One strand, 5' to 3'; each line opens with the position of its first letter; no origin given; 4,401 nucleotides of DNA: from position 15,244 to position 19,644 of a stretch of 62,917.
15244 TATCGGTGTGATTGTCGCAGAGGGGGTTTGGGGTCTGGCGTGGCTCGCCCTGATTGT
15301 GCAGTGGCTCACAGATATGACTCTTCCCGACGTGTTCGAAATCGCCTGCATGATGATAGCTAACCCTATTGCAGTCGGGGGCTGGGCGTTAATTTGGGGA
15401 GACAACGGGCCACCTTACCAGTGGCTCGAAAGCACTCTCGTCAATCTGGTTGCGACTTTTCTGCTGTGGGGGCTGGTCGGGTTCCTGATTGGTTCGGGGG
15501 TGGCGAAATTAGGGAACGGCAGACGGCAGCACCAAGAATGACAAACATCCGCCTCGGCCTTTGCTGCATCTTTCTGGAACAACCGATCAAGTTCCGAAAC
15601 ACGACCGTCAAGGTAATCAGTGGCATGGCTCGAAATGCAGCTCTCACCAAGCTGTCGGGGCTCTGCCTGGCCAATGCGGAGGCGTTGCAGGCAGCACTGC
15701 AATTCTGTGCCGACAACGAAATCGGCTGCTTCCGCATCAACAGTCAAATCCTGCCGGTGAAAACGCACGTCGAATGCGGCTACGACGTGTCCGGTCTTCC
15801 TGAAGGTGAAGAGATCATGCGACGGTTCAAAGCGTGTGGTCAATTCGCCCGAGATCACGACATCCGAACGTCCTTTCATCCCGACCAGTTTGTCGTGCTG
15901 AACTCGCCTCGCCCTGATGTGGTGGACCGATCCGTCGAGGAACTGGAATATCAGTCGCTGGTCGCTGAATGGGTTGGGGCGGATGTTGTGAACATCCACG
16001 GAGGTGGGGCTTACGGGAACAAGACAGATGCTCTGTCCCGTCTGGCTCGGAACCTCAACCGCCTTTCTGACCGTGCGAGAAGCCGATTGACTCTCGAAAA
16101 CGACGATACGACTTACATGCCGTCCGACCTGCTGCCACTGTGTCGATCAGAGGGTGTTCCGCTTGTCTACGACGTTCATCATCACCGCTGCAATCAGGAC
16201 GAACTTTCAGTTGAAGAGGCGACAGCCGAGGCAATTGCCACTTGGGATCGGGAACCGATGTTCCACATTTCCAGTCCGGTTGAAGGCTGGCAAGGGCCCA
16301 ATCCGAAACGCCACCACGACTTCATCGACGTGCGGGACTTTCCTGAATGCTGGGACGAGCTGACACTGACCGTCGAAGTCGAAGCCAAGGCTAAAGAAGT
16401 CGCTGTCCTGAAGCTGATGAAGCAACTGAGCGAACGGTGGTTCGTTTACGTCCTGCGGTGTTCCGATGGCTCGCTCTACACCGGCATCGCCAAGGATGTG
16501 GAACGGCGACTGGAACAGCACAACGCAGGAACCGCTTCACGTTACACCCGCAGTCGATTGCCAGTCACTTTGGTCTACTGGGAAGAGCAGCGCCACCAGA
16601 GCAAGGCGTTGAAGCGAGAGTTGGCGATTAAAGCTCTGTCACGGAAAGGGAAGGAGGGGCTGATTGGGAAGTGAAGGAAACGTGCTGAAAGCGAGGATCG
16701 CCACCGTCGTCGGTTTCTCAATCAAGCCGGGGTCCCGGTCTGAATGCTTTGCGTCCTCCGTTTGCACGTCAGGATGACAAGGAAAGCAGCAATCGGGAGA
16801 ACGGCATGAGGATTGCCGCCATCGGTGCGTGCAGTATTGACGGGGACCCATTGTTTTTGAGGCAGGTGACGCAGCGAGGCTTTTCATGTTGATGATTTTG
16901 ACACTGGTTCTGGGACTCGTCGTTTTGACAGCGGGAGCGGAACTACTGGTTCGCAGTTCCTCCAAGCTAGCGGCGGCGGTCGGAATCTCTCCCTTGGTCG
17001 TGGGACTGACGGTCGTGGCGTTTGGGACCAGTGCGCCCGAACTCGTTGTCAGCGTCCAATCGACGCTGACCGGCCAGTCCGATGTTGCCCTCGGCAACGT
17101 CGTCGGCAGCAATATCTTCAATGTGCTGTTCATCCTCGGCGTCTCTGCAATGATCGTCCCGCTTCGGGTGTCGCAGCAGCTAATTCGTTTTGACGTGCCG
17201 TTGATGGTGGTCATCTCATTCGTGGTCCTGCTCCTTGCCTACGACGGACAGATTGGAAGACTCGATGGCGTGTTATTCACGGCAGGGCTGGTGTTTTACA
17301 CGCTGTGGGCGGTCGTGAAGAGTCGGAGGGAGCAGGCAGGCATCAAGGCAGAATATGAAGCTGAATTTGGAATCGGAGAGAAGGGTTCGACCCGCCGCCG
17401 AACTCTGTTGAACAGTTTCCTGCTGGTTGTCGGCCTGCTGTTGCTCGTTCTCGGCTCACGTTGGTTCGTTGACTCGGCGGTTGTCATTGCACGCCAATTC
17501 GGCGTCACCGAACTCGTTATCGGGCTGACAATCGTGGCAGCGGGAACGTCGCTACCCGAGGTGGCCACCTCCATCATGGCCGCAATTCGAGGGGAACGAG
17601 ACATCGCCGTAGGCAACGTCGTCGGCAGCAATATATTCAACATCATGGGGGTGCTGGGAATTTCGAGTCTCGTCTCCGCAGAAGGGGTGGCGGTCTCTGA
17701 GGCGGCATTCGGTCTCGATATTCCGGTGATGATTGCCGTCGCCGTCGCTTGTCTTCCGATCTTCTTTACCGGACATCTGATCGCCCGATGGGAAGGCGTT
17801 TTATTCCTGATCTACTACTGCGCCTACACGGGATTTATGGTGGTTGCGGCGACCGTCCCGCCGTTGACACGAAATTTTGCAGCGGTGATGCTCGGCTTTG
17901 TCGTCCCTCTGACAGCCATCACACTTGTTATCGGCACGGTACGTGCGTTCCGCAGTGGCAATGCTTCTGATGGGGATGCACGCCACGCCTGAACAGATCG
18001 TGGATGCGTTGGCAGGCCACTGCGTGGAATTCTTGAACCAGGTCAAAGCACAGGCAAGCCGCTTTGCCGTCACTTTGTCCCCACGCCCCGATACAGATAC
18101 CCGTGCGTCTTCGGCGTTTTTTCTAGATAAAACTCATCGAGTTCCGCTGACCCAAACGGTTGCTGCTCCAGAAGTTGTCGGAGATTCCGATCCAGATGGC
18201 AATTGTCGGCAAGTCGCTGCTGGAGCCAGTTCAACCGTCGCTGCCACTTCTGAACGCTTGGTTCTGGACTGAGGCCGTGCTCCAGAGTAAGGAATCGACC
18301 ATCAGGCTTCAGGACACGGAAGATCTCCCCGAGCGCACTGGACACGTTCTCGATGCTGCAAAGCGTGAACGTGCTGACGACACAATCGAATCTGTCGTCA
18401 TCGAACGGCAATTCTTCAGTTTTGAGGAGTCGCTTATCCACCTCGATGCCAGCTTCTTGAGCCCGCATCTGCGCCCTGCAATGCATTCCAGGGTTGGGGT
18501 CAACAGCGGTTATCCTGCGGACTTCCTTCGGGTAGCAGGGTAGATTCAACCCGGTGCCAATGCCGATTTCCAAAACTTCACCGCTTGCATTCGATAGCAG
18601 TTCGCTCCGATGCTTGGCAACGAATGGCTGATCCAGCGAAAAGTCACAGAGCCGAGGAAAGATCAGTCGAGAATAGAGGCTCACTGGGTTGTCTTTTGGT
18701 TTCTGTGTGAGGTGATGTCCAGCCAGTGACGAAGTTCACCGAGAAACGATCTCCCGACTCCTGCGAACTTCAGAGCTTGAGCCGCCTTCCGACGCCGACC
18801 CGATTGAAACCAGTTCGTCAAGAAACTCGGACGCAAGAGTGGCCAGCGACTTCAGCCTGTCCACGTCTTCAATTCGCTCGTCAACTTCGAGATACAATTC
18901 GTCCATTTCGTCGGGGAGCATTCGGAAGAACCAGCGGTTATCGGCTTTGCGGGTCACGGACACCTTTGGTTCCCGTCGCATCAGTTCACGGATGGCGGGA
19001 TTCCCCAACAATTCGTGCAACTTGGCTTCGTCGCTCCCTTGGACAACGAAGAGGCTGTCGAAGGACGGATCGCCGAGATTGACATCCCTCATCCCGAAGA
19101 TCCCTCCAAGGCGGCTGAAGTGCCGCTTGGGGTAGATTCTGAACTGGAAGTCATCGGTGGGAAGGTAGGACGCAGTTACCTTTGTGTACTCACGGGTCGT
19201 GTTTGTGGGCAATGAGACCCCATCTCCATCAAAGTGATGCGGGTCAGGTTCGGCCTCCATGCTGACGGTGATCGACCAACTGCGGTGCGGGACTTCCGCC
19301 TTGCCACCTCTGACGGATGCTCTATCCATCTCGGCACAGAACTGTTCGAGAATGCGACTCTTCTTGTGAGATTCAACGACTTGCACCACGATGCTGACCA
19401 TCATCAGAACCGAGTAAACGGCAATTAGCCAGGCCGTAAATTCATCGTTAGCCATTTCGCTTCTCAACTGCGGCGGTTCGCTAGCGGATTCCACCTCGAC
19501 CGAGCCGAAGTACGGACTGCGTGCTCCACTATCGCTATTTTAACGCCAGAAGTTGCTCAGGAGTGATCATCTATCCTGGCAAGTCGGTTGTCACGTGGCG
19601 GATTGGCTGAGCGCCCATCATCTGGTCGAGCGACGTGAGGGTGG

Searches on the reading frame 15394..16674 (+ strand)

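Call 10: search_protein_families(library=pfam, proteins=[window:15394-16674:+], max_evalue=0.01)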
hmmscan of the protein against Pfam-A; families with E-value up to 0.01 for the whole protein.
window:15394-16674:+ (426 aa): 3 families
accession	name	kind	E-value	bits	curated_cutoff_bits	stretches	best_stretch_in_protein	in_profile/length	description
PF03851.20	UvdE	-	2e-58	198.2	24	1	76-319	26-274/275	UV-endonuclease UvdE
PF01541.30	GIY-YIG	-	3e-17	63.1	22.6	1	349-418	2-74/78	GIY-YIG catalytic domain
PF01261.30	AP_endonuc_2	-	2e-09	38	31.1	1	146-309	31-201/249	Xylose isomerase-like TIM barrel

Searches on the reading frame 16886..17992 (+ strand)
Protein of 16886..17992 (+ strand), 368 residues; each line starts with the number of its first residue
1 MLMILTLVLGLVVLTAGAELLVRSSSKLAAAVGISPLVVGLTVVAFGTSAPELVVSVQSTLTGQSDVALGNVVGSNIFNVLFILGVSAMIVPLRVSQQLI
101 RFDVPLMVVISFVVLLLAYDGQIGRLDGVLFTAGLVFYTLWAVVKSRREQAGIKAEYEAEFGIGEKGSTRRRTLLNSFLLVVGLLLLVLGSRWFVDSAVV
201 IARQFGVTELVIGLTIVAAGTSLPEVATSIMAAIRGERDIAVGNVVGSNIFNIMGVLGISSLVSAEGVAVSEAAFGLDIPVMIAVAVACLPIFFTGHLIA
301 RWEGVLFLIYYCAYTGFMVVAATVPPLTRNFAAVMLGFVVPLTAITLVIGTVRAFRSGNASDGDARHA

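Call 10: search_protein_families(library=pfam, proteins=[window:16886-17992:+], max_evalue=0.01)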
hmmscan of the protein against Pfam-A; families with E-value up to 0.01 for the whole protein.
window:16886-17992:+ (368 aa): 1 family
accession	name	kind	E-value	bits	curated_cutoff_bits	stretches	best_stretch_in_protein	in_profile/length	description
PF01699.29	Na_Ca_ex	-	7.7e-69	230.9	24.9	2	178-319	4-150/151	Sodium/calcium exchanger protein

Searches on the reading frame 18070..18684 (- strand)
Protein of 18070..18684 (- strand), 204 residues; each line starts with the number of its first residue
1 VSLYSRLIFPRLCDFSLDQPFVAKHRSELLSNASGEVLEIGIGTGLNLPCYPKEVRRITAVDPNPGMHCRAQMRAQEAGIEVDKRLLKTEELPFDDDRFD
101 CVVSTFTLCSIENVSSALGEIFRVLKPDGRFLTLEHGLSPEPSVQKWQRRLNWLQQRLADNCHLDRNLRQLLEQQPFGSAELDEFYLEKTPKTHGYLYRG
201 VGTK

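Call 10: search_protein_families(library=pfam, proteins=[window:18070-18684:-], max_evalue=0.01)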
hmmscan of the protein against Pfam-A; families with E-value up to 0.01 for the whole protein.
window:18070-18684:- (204 aa): 8 families
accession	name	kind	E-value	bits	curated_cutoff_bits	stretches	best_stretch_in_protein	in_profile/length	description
PF08241.18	Methyltransf_11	-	7.9e-22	78.2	21.2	1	38-132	1-94/95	Methyltransferase domain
PF13649.12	Methyltransf_25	-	2.5e-18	67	27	1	37-129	1-97/97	Methyltransferase domain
PF13489.12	Methyltransf_23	-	2.6e-17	63.5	27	1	23-174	10-156/164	Methyltransferase domain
PF01209.24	Ubie_methyltran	-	1.4e-11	44.6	20.1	1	53-136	70-154/233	ubiE/COQ5 methyltransferase family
PF08242.18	Methyltransf_12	-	6.8e-11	43.2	30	1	38-131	1-98/98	Methyltransferase domain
PF13847.12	Methyltransf_31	-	7.4e-11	42.4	27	1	36-163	6-127/145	Methyltransferase domain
PF20922.3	Anamorsin_N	-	0.002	18.3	27.1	1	94-136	47-90/163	Anamorsin, N-terminal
PF07021.18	MetW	-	0.0075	16.4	21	0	33-125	13-102/193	Methionine biosynthesis protein MetW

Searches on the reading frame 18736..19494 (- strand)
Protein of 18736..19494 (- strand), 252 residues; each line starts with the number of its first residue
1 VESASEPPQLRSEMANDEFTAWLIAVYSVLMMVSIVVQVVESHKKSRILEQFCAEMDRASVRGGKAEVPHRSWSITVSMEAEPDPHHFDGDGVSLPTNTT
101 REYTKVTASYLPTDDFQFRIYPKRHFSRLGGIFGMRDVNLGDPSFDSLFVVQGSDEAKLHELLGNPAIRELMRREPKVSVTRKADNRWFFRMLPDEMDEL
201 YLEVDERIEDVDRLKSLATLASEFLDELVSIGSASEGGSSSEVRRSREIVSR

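Call 10: search_protein_families(library=pfam, proteins=[window:18736-19494:-], max_evalue=0.01)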
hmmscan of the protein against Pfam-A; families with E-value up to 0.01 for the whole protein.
window:18736-19494:- (252 aa): 1 family
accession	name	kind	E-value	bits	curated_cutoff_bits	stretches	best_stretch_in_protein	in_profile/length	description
PF11335.13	DUF3137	-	0.00043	20.6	26.1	1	119-175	21-79/139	Protein of unknown function (DUF3137)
